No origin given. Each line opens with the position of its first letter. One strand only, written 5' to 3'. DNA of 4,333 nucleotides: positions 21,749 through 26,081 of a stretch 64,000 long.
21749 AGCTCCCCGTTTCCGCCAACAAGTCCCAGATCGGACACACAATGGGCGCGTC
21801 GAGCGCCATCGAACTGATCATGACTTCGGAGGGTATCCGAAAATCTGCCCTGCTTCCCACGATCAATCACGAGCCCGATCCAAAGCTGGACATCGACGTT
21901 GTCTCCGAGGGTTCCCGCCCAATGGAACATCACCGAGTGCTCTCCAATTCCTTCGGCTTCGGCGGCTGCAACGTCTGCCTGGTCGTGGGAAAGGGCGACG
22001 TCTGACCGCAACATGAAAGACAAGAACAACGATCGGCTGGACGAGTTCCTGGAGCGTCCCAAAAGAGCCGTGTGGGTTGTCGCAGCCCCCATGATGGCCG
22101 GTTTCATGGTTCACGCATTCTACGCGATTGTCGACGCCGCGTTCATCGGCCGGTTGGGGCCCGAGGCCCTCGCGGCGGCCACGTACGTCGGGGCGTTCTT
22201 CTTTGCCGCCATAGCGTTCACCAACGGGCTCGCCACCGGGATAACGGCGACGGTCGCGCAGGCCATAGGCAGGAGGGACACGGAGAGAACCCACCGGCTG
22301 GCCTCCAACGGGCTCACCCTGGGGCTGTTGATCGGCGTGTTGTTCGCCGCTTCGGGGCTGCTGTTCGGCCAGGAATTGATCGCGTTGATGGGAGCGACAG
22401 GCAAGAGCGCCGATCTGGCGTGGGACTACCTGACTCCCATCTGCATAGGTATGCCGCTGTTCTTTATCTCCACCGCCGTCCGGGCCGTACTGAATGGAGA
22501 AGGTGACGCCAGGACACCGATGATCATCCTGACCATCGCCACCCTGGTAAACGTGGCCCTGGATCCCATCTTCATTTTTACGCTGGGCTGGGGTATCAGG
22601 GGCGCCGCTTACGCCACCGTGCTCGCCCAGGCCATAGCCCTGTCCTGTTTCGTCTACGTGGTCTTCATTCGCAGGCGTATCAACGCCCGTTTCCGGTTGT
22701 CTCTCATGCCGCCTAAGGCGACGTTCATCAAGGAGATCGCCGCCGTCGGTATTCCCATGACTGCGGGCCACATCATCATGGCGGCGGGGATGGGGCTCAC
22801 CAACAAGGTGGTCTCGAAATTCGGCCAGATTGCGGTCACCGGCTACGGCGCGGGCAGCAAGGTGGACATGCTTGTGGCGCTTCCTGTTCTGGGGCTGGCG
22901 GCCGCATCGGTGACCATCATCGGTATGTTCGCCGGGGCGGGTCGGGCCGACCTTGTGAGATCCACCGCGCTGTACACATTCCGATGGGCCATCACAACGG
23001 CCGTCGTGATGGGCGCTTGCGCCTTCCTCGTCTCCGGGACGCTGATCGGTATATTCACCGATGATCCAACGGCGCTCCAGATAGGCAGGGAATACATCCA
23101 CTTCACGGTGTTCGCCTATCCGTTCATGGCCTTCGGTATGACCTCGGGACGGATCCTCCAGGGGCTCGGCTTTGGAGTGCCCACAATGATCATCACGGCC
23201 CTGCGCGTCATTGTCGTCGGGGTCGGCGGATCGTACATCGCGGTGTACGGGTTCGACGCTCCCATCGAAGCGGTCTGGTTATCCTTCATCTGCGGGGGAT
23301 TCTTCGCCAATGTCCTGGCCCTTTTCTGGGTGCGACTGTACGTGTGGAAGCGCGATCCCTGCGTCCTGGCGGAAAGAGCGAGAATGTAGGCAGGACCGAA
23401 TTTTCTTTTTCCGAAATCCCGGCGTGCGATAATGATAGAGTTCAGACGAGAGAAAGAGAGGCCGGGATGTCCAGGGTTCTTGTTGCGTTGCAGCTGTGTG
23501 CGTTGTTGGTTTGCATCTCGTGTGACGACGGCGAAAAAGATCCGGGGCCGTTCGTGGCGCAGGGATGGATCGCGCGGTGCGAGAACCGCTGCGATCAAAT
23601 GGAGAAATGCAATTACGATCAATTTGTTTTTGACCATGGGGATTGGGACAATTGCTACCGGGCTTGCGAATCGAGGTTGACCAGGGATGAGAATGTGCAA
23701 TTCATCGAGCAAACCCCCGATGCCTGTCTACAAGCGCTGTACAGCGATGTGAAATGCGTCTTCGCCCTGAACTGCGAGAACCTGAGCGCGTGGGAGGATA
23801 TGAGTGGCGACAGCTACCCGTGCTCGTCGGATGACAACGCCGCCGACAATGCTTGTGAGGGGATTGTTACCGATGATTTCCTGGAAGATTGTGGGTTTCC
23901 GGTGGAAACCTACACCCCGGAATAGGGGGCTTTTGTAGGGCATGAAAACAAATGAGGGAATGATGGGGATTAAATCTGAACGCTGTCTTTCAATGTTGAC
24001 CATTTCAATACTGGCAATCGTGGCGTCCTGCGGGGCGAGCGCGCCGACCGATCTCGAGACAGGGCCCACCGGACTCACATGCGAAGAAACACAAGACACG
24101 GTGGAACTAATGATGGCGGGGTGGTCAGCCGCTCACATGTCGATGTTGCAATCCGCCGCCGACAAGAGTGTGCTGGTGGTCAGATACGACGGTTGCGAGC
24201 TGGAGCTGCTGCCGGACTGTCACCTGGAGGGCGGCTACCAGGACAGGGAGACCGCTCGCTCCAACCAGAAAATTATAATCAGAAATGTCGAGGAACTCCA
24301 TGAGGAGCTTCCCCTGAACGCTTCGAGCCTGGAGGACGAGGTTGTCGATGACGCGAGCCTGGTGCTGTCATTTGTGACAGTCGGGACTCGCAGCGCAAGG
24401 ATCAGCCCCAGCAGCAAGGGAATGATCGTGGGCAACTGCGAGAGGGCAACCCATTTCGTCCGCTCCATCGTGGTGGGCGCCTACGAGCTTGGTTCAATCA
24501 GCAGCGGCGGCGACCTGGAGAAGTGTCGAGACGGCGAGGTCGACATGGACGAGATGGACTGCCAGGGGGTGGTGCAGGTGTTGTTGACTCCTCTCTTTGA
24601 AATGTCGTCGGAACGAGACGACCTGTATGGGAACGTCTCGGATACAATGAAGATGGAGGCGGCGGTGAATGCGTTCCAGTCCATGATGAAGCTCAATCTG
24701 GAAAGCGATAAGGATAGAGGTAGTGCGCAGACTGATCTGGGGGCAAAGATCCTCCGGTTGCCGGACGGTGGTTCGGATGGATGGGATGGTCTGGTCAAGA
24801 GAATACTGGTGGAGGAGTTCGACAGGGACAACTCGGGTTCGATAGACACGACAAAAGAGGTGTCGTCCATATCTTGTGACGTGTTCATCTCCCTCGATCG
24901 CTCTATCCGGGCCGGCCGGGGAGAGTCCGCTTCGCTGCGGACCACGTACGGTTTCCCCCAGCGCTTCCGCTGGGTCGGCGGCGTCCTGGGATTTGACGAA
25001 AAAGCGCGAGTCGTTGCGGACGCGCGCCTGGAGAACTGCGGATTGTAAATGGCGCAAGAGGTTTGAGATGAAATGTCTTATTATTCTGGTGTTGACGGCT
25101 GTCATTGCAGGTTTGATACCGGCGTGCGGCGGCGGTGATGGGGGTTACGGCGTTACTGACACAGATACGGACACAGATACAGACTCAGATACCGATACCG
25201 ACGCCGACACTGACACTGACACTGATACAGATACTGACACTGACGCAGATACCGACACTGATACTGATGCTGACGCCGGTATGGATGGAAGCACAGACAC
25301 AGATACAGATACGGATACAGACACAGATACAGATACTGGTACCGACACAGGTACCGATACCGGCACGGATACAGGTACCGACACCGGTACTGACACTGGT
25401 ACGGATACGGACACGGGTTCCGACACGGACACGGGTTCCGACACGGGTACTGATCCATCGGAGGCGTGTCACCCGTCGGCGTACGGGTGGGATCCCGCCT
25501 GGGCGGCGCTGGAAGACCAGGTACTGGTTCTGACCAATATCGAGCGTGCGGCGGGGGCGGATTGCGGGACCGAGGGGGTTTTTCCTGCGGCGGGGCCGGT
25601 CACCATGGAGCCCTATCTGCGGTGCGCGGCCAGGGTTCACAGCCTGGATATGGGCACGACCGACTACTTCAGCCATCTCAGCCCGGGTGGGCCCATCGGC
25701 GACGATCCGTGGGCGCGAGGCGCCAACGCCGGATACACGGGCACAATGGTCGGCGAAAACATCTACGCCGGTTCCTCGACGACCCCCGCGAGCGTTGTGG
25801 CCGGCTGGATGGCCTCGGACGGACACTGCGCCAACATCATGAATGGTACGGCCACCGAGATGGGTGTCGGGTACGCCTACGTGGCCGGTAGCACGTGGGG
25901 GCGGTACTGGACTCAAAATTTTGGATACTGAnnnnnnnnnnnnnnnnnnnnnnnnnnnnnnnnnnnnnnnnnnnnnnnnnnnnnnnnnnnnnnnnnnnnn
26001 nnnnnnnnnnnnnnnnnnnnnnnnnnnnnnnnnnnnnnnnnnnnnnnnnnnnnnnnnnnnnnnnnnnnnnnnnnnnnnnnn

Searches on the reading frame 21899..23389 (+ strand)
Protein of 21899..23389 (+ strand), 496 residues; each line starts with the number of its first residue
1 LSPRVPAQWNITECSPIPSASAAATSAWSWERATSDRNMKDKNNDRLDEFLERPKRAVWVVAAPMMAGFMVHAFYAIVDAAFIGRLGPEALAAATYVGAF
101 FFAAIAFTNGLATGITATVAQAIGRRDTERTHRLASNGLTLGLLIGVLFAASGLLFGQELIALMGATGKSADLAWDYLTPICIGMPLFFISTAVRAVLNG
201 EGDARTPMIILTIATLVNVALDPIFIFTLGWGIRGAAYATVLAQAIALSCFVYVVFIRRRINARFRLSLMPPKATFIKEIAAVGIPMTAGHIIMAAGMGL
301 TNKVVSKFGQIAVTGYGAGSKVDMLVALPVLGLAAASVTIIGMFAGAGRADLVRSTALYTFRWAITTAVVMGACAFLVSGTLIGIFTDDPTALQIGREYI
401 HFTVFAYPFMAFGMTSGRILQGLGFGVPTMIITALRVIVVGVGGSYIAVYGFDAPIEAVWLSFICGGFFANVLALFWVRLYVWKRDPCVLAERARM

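Call 58: search_protein_families(library=pfam, proteins=[window:21899-23389:+], max_evalue=0.00001)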
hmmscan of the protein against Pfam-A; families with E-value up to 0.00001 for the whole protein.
window:21899-23389:+ (496 aa): 1 family
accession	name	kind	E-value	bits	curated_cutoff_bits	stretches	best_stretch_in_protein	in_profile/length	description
PF01554.23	MatE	-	8.7e-54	182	24.9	2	64-224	1-161/161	MatE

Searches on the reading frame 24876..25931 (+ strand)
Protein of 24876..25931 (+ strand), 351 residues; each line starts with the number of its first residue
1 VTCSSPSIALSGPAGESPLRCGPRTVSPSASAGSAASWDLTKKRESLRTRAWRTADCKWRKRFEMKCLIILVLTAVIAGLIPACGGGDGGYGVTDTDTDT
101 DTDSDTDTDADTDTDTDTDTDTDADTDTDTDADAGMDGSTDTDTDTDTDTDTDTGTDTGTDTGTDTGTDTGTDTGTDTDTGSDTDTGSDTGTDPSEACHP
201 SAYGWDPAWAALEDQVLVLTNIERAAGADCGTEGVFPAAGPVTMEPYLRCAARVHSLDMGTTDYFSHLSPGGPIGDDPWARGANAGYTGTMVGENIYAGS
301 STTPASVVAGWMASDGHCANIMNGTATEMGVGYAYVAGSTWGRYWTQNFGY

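Call 11: search_protein_families(library=pfam, proteins=[window:24876-25931:+], max_evalue=0.0001)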
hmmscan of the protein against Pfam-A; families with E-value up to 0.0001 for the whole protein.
window:24876-25931:+ (351 aa): 1 family
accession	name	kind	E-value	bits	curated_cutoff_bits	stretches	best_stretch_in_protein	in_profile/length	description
PF00188.32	CAP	-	1.2e-13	52.3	21.1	1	241-349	15-117/117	Cysteine-rich secretory protein family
